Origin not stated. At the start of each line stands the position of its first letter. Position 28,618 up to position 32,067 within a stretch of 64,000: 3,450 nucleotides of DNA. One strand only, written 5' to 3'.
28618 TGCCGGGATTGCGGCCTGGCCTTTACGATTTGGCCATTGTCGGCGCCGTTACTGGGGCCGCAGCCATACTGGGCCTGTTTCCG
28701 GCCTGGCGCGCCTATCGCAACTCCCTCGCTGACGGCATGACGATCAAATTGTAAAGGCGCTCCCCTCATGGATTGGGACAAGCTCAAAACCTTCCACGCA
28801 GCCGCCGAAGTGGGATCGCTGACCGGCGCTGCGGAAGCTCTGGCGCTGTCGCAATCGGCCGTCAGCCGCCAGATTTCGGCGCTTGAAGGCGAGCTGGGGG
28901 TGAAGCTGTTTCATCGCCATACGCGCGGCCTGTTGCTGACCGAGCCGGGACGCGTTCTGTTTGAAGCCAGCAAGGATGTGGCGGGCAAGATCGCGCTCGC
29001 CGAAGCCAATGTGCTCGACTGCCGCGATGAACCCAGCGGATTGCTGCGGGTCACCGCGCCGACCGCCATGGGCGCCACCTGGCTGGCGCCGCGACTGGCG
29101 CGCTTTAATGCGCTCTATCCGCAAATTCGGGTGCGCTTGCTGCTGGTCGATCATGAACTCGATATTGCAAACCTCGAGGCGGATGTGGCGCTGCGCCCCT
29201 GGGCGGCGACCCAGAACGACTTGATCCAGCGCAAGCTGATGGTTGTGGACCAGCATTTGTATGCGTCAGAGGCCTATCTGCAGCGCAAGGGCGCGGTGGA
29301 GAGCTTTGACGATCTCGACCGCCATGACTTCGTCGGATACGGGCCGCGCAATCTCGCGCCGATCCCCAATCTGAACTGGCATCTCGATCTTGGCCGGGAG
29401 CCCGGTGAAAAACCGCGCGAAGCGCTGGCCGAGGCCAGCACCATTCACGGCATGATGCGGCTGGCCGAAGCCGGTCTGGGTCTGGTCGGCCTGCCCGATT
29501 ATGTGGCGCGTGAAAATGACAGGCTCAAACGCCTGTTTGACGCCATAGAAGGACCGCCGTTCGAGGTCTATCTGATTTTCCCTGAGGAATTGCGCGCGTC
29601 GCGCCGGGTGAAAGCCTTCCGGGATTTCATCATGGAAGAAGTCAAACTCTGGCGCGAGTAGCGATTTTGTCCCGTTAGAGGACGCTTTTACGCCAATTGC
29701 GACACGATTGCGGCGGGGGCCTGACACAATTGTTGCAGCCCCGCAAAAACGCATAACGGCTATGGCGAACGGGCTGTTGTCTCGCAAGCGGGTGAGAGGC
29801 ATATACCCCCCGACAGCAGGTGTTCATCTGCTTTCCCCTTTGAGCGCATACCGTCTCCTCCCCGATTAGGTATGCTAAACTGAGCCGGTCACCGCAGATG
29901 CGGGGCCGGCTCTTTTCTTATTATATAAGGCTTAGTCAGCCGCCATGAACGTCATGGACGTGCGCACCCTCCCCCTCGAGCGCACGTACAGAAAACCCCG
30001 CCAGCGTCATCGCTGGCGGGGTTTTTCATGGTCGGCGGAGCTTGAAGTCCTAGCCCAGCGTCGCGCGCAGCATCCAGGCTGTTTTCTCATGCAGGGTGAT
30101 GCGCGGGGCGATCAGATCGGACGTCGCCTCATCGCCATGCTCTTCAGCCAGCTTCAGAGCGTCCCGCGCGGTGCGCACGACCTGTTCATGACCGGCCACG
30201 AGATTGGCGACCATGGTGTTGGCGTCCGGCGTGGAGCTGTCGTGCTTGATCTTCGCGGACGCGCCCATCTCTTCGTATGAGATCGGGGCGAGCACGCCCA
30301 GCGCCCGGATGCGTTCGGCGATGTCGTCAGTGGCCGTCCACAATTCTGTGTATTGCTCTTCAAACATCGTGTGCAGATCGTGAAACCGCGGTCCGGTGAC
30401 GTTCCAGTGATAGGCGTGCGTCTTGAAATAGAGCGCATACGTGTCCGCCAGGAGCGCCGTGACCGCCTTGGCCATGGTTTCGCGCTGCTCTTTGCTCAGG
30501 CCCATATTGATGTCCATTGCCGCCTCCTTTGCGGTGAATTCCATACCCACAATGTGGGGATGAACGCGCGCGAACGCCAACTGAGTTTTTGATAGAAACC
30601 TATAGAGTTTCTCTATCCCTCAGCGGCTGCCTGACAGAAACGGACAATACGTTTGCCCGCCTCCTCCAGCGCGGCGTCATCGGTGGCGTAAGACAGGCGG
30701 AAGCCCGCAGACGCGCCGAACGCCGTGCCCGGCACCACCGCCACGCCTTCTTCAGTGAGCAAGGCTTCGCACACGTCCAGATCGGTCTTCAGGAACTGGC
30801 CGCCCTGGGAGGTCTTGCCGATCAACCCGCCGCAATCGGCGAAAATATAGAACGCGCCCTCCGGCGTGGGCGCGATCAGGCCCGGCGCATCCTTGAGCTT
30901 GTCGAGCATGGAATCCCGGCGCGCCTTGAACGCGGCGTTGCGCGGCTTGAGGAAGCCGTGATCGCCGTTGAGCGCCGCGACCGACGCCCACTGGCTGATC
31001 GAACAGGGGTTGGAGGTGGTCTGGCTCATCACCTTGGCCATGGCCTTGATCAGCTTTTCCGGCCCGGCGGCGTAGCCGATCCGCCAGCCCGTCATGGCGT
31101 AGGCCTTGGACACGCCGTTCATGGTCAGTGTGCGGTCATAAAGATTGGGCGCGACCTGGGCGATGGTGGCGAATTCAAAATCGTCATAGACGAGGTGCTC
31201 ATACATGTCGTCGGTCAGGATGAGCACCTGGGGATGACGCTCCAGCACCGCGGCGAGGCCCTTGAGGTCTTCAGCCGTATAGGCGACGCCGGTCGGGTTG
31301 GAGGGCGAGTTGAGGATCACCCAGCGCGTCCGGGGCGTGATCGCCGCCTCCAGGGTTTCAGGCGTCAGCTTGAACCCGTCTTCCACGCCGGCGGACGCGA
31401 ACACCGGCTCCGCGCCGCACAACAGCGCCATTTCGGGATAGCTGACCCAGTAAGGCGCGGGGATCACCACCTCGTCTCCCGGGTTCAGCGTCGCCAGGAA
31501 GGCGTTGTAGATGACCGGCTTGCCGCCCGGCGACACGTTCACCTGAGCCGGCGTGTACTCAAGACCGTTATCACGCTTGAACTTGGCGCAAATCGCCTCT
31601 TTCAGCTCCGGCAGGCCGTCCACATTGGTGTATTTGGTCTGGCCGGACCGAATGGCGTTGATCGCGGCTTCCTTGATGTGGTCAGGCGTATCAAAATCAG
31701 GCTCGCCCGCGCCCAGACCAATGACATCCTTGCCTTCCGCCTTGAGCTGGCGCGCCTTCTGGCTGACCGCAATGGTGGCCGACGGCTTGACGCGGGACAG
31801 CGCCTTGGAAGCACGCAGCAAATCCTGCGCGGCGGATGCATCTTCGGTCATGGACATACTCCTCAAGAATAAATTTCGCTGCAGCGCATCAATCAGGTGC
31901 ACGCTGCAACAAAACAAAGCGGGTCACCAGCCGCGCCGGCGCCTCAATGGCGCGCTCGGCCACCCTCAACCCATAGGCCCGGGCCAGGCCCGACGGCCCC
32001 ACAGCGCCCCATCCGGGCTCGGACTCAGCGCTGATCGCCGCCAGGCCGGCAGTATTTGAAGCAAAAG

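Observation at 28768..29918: LsrB/VtlR-like LysR followed by an AbcR-like sRNA candidate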

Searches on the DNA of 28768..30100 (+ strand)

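Call 4: search_rna_families(source=window, start=29600, end=30100, threshold=evalue, max_evalue=10, show_alignments=5)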
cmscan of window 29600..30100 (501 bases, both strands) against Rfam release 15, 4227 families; matches with E-value up to 10: 18.
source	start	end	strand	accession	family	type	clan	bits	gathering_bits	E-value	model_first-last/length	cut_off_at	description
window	29958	30027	+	RF02450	ncr1175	Gene; sRNA;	-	24.6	60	0.03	1-110/110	no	Bacillus sRNA ncr1175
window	29958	30024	+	RF02790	sodF_sRNA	Gene; sRNA;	-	23.6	46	0.16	1-90/90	no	sodF sRNA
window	29990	30056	-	RF02450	ncr1175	Gene; sRNA;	-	22.5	60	0.09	1-110/110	no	Bacillus sRNA ncr1175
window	29792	29915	-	RF02424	Bp2_287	Gene; sRNA;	-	20.4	70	0.019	1-174/174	no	Burkholderia sRNA Bp2_Cand287_SIPHT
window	29958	30029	+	RF02837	anti-hemB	Gene; sRNA;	-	19.8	49.5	0.029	1-81/81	no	Burkholderia RNA 7 (anti-hemB)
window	29834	30023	+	RF02884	BcKCsr7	Gene; sRNA;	-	19.6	59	0.1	1-157/157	no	Burkholderia sRNA 7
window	29986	30025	+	RF01772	rnk_pseudo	Cis-reg; leader;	-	17.8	55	1.7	67-100/108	no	Pseudomonas rnk leader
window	29984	30033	+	RF02067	STnc310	Gene; sRNA;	-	16.9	40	1.5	1-61/61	no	Salmonella enterica sRNA STnc310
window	29992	30028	-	RF00195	RsmY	Gene; sRNA;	CL00106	16.4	57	0.095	95-121/121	no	RsmY RNA family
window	29992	30025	-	RF01772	rnk_pseudo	Cis-reg; leader;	-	16.1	55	4.1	73-100/108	no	Pseudomonas rnk leader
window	29895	30032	-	RF00101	SraC_RyeA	Gene; sRNA;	CL00105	16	37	3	1-145/145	no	SraC/RyeA RNA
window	29926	30026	-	RF02424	Bp2_287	Gene; sRNA;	-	15.7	70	0.3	1-174/174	no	Burkholderia sRNA Bp2_Cand287_SIPHT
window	30011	30084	-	RF03044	Proteo-phage-1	Gene; sRNA;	-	15.5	42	3.4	1-82/82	no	Proteo-phage-1 RNA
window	29704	29917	+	RF02883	BcKCsr2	Gene; sRNA;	-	14.9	40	0.62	1-129/129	no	Burkholderia sRNA 2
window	29975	30056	-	RF02680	PreQ1-III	Cis-reg; riboswitch;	-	14.7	63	2.2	1-102/102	no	PreQ1-III (pre queuosine) riboswitch aptamer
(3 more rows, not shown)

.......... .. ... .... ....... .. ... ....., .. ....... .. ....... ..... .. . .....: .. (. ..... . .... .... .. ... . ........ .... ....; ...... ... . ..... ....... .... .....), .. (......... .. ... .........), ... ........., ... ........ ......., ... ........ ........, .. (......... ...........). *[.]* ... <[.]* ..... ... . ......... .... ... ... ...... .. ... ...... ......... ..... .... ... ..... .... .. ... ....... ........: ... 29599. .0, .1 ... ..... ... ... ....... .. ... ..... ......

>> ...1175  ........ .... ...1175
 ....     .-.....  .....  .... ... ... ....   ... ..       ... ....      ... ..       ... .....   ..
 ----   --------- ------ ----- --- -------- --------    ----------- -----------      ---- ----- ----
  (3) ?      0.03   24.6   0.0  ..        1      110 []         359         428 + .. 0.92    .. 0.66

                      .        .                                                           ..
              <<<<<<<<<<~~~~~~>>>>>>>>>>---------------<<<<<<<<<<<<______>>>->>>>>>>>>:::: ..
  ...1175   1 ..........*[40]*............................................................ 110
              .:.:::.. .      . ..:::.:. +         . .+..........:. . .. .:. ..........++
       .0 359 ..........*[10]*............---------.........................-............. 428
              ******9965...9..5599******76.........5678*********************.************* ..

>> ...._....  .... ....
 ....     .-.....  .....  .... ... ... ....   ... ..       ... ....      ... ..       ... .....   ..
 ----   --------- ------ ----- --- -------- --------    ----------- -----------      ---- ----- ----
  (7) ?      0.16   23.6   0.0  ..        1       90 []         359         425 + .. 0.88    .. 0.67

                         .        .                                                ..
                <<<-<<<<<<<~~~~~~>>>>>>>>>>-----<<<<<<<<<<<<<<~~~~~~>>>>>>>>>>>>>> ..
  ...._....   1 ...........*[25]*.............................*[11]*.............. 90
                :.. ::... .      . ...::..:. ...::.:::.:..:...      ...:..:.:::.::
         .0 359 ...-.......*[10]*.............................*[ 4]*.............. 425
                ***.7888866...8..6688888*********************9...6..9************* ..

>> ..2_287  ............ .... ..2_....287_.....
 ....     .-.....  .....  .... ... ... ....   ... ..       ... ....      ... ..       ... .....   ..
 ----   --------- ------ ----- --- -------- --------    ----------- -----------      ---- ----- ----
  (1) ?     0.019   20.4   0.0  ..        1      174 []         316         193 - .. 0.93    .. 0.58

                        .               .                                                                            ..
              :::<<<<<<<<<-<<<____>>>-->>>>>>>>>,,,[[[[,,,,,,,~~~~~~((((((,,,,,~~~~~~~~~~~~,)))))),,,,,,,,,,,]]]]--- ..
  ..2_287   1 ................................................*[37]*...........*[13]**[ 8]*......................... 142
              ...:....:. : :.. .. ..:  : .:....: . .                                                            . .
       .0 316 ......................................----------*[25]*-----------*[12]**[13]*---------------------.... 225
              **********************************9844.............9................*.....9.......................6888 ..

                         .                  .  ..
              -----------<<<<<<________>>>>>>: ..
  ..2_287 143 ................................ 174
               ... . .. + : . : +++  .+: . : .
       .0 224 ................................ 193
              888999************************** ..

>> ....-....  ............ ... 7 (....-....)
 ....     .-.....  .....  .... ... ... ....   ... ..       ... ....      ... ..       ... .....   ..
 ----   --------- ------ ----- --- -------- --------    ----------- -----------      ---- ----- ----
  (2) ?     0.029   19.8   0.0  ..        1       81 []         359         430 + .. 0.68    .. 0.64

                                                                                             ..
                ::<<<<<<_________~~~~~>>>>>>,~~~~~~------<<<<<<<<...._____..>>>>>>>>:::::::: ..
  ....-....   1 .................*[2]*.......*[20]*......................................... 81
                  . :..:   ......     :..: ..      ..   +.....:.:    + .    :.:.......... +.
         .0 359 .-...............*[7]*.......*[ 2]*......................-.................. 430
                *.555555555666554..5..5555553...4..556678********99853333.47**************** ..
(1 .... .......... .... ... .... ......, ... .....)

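Call 18: search_rna_families(sources=[L029, L033, L036, L041, L066, L067, L068, L015, L019, L022, L013, L012, L010, L003, L004, L016, L018, L001, L008, L056], threshold=gathering, show_alignments=2)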
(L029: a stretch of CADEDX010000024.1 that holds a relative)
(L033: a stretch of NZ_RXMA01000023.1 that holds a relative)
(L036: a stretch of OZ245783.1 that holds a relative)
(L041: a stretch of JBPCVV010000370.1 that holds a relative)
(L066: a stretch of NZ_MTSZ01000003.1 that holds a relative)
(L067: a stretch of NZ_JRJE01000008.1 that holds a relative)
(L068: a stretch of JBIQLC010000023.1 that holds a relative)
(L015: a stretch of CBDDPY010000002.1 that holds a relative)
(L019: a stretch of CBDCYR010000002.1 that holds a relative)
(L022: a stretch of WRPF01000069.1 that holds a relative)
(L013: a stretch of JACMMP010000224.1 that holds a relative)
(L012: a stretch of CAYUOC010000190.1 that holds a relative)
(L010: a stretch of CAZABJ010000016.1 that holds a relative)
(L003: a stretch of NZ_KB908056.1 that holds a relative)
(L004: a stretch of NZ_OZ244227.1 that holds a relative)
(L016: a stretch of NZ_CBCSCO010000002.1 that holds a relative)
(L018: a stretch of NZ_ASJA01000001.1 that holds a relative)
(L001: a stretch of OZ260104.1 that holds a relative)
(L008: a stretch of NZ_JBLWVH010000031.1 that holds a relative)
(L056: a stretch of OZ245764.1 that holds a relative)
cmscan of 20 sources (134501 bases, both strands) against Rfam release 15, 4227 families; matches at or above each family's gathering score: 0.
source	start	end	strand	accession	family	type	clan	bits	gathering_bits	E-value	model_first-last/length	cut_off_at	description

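Call 48: build_rna_model(alignment_id=A3)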
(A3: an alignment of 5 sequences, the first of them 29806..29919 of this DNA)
Model R1 built from alignment A3 (5 sequences, 122 columns); structure: RNAalifold consensus.
model positions 113; base pairs 21; branch points 1; effective number of sequences 2.23; information 0.59 bits per position. Calibrated on 0.2 Mb of random sequence (short: E-values are rough).
structure used (alignment columns):
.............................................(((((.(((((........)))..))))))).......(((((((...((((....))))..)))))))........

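Call 52: search_rna_families(sources=[L053, L069, L064, L015, L022, L036, L003, L004, L016], threshold=evalue, max_evalue=5, show_alignments=3)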
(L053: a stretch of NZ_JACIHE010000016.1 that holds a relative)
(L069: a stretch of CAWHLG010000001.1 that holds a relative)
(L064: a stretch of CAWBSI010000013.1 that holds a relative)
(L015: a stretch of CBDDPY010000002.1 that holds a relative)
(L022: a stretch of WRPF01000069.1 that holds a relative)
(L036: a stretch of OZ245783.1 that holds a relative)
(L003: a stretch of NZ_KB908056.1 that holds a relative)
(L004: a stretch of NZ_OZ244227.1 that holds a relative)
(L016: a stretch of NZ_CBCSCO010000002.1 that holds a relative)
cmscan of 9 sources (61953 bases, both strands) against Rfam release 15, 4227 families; matches with E-value up to 5: 18.
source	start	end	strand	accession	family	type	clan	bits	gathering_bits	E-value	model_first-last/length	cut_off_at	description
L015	4068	4142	+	RF02784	SorX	Gene; sRNA;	-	33.2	46.6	0.00034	1-73/73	no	Singlet oxygen resistance RNA X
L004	4064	4156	-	RF00516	ylbH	Cis-reg; leader;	-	30.9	50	0.011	1-122/122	no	ylbH leader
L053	5256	5316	+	RF01762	whalefall-1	Gene; sRNA;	-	29.8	37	0.00091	1-56/56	no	Whalefall-1 RNA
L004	4037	4154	+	RF02278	Betaproteobacteria_toxic_sRNA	Gene; sRNA;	-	27.3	50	0.23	1-64/64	no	Betaproteobacteria toxic small RNA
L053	897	952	-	RF02066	STnc320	Gene; sRNA;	-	27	50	0.73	1-55/55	no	Salmonella enterica sRNA STnc320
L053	868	932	+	RF00512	Leu_leader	Cis-reg; leader;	-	26.4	50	0.3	1-148/148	no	Leucine operon leader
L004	4058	4155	+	RF00021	Spot_42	Gene; sRNA;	-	26.3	80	0.73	1-115/115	no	Spot 42 RNA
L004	4066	4155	+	RF02837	anti-hemB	Gene; sRNA;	-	26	49.5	0.065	1-81/81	no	Burkholderia RNA 7 (anti-hemB)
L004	4062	4153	+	RF01474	rli42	Gene; sRNA;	-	25.9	80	0.13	1-171/171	no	Listeia sRNA rli42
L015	4075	4143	+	RF02651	SorY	Gene; sRNA;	-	25.7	111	0.49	1-83/83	no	Singlet oxygen resistance RNA Y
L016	51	121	+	RF00236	ctRNA_pGA1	Gene; antisense;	-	25.5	45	0.73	1-79/79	no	ctRNA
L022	4102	4187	+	RF00519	suhB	Gene; sRNA;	CL00108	24.8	41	0.69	1-77/77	no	Makes More Granules Regulator RNA (mmgR)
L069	5360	5439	+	RF03662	mir-2060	Gene; miRNA;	-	24.7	54.5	0.54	1-94/94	no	mir-2060 microRNA precursor family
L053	679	730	+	RF02927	Actino-ugpB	Gene; sRNA;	-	24.6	42.5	2.9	1-61/61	no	Actino-ugpB RNA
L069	1138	1207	-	RF02600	BASRCI27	Gene; sRNA;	-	24.6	59.8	0.33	1-167/167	no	Brucella sRNA CI27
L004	3993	4106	+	RF02344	ar14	Gene; sRNA;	-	24.5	58.8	1.7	1-123/123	no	Alphaproteobacterial ar14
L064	6388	6449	+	RF01905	HOTAIR_2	Gene; lncRNA;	-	20.1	60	1.8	1-69/69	no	HOTAIR conserved region 2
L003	6618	6704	-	RF00114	S15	Cis-reg; leader;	CL00121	19.8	39.5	3.3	1-117/117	no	Ribosomal S15 leader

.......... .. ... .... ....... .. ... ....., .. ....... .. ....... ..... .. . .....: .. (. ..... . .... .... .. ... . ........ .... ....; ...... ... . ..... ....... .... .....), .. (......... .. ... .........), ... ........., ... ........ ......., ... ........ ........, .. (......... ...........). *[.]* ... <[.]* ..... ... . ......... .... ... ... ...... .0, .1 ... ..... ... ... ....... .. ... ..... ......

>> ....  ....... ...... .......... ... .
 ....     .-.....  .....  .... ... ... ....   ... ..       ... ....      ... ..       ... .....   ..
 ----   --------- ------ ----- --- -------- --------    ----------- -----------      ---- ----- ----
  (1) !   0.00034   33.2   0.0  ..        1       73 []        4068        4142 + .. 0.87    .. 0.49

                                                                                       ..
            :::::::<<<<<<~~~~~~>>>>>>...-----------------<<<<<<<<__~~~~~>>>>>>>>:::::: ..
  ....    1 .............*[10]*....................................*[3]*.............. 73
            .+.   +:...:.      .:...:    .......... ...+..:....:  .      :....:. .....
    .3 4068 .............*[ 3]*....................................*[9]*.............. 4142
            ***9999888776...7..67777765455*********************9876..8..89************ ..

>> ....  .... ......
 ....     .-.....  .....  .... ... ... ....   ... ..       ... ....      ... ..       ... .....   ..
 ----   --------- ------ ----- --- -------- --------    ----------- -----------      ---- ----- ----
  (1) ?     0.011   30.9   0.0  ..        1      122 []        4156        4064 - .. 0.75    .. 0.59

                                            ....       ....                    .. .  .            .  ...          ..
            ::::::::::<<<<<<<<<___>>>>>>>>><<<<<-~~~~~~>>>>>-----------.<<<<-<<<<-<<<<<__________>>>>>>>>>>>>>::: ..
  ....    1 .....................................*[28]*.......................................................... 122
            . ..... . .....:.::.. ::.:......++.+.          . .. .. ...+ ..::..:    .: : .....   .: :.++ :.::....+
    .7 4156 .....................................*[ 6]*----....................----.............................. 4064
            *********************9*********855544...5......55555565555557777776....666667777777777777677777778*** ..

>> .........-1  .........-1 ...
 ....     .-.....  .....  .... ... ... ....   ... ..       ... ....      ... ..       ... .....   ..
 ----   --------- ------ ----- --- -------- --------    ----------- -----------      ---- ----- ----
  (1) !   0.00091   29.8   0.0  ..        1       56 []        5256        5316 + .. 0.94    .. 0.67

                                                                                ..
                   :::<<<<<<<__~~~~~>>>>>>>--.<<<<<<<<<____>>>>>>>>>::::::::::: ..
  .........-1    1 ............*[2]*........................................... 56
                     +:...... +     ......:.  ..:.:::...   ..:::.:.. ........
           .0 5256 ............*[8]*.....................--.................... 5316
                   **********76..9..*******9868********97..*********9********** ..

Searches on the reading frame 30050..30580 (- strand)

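Call 5: search_protein_families(library=pfam, proteins=[window:30050-30580:-])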
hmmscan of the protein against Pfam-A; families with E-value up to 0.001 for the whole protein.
window:30050-30580:- (176 aa): 1 family
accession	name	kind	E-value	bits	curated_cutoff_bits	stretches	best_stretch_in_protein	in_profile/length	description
PF00210.30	Ferritin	-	2.2e-29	102.6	24.5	1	39-175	3-136/142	Ferritin-like domain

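Call 9: search_protein_families(library=ncbifam, proteins=[window:30050-30580:-])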
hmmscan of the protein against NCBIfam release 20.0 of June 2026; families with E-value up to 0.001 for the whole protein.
window:30050-30580:- (176 aa): 3 families
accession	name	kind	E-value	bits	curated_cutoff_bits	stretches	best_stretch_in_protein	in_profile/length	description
NF041388.1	DNAstvprot_Halo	equivalog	3.6e-25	88.8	170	1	25-172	13-161/171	DNA starvation/stationary phase protection protein DpsA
NF006975.0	PRK09448.1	equivalog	2.8e-17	63.3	114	1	22-174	15-165/168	DNA starvation/stationary phase protection protein Dps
NF052461.1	DNAProtecDpsACyan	equivalog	4.6e-15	55.7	300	1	22-167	14-160/176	DNA starvation/stress protection protein DpsA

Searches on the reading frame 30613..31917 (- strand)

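Call 5: search_protein_families(library=pfam, proteins=[window:30613-31917:-])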
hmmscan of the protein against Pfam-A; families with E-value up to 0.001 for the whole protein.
window:30613-31917:- (434 aa): 2 families
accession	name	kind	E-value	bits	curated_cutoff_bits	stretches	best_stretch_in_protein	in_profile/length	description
PF00155.27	Aminotran_1_2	-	6.3e-82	276.1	19.7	1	63-424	1-361/361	Aminotransferase class I and II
PF01041.23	DegT_DnrJ_EryC1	-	1.5e-08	34.7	19.8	1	142-202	59-118/360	DegT/DnrJ/EryC1/StrS aminotransferase family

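Call 9: search_protein_families(library=ncbifam, proteins=[window:30613-31917:-])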
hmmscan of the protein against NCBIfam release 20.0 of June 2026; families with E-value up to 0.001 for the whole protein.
window:30613-31917:- (434 aa): 70 families (the best 25 are shown)
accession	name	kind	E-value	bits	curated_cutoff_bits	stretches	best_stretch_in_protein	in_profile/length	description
NF004769.0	PRK06107.1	equivalog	1.2e-159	531.4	617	1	39-429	9-399/402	aspartate transaminase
NF041091.1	asp_aminotase_Arch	equivalog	4.1e-110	368.2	550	1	38-428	2-375/376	aspartate aminotransferase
NF005817.0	PRK07683.1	equivalog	1.8e-83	280.4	575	1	53-431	18-384/387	aminotransferase A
NF041364.1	GntC_guanitoxin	equivalog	1.2e-82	277.7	415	1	67-427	2-356/356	guanitoxin biosynthesis PLP-dependent (S)-gamma-hydroxy-L-arginine cyclodehydratase GntC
NF005816.0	PRK07682.1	equivalog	1.7e-79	267.3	620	1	36-430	6-385/390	aminotransferase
NF004770.0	PRK06108.1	subfamily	8.2e-78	261.9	422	1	32-430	9-394/396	pyridoxal phosphate-dependent aminotransferase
NF005588.0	PRK07309.1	equivalog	4.2e-75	253.1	576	1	60-431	27-389/391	pyridoxal phosphate-dependent aminotransferase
NF004975.0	PRK06348.1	equivalog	5.5e-72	242.9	549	1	52-426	18-381/384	pyridoxal phosphate-dependent aminotransferase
NF006229.0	PRK08361.1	equivalog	6.3e-72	242.7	624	1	62-425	32-385/391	aspartate aminotransferase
NF005601.0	PRK07337.1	equivalog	7.6e-72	242.6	496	1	30-427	2-391/394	pyridoxal phosphate-dependent aminotransferase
NF006514.0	PRK08960.1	equivalog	1.2e-69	235.1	554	1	36-427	5-384/388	pyridoxal phosphate-dependent aminotransferase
NF005855.0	PRK07777.1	equivalog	1.1e-68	232.4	553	1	41-426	8-386/391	pyridoxal phosphate-dependent aminotransferase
NF006230.0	PRK08363.1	equivalog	8.6e-64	215.8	534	1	35-430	3-394/398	alanine aminotransferase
NF006488.0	PRK08912.1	equivalog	3.7e-63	213.8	498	1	60-429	23-385/387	aminotransferase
NF005744.0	PRK07568.1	subfamily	1.8e-60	204.8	389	1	37-417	4-379/398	pyridoxal phosphate-dependent aminotransferase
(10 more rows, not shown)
